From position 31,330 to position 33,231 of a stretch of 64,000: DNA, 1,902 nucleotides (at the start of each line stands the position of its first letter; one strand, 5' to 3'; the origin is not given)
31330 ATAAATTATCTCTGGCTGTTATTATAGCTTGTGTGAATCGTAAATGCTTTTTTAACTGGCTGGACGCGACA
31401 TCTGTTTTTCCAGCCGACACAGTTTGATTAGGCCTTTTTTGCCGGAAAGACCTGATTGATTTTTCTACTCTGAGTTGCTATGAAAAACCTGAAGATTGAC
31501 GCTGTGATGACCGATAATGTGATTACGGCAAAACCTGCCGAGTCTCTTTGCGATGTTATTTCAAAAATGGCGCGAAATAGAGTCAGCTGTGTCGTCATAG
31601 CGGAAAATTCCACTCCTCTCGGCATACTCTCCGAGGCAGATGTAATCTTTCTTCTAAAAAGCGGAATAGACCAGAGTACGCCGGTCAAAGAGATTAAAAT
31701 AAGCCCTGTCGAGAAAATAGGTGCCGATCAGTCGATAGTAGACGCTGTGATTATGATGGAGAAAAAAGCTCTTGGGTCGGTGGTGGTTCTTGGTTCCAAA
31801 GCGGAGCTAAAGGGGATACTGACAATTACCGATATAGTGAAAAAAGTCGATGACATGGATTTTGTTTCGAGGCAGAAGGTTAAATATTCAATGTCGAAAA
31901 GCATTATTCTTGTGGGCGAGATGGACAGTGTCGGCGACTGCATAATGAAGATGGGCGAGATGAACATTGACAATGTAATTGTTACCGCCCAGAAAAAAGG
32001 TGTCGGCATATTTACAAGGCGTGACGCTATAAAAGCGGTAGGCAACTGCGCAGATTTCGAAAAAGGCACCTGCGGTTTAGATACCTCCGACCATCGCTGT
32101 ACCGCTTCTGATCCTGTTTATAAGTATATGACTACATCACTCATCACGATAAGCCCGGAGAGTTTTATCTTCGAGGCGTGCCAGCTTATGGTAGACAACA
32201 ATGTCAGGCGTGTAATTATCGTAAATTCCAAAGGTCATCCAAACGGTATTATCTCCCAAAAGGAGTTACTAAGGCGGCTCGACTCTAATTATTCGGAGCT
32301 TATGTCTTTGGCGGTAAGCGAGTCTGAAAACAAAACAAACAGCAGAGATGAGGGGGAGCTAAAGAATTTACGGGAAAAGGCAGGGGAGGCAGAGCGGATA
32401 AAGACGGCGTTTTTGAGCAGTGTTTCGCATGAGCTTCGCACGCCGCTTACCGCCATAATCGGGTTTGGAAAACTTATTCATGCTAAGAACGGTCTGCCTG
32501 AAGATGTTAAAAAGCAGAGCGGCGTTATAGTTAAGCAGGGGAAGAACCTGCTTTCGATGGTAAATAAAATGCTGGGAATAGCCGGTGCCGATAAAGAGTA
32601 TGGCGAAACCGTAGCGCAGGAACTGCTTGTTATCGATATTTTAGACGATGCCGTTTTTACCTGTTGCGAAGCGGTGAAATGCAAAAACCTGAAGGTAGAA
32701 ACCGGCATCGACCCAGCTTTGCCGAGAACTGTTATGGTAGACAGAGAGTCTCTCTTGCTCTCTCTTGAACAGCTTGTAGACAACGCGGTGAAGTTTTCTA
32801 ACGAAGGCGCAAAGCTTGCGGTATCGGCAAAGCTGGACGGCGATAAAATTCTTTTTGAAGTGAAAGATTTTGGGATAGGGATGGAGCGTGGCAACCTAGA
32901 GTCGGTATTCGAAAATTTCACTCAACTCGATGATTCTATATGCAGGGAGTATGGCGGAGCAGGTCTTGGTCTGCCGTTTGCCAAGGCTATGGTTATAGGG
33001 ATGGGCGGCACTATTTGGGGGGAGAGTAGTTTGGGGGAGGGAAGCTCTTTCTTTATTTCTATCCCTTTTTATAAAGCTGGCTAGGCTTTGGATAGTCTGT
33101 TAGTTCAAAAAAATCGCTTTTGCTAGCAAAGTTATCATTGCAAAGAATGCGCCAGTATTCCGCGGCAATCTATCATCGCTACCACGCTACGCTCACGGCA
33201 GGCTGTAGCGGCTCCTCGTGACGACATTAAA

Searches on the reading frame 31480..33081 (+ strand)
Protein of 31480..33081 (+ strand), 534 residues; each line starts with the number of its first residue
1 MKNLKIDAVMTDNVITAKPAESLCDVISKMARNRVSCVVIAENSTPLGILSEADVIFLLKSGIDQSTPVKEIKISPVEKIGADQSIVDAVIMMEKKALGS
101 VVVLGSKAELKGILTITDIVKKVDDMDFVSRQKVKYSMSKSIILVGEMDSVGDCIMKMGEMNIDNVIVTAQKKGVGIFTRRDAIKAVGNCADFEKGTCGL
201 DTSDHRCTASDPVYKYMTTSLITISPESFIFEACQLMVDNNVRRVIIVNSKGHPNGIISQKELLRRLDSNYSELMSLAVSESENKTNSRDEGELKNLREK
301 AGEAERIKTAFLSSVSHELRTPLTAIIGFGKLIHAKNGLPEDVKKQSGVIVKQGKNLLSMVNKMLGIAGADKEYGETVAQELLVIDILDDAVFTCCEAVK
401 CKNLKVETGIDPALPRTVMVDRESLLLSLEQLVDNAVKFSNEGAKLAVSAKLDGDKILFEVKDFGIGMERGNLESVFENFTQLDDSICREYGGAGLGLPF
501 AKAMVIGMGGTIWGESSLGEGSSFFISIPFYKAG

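Call 25: search_protein_families(library=pfam, proteins=[window:31480-33081:+], max_evalue=0.01)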
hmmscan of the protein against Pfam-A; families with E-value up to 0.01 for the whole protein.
window:31480-33081:+ (534 aa): 3 families
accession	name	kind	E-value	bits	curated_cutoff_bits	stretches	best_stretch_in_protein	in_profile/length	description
PF00571.33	CBS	-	3.8e-37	126.8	24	4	214-267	2-55/57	CBS domain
PF02518.31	HATPase_c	-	3.7e-20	72.9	26.4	1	421-530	2-109/111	Histidine kinase-, DNA gyrase B-, and HSP90-like ATPase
PF00512.31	HisKA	-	3.1e-13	50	26.9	1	308-367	2-60/66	His Kinase A (phospho-acceptor) domain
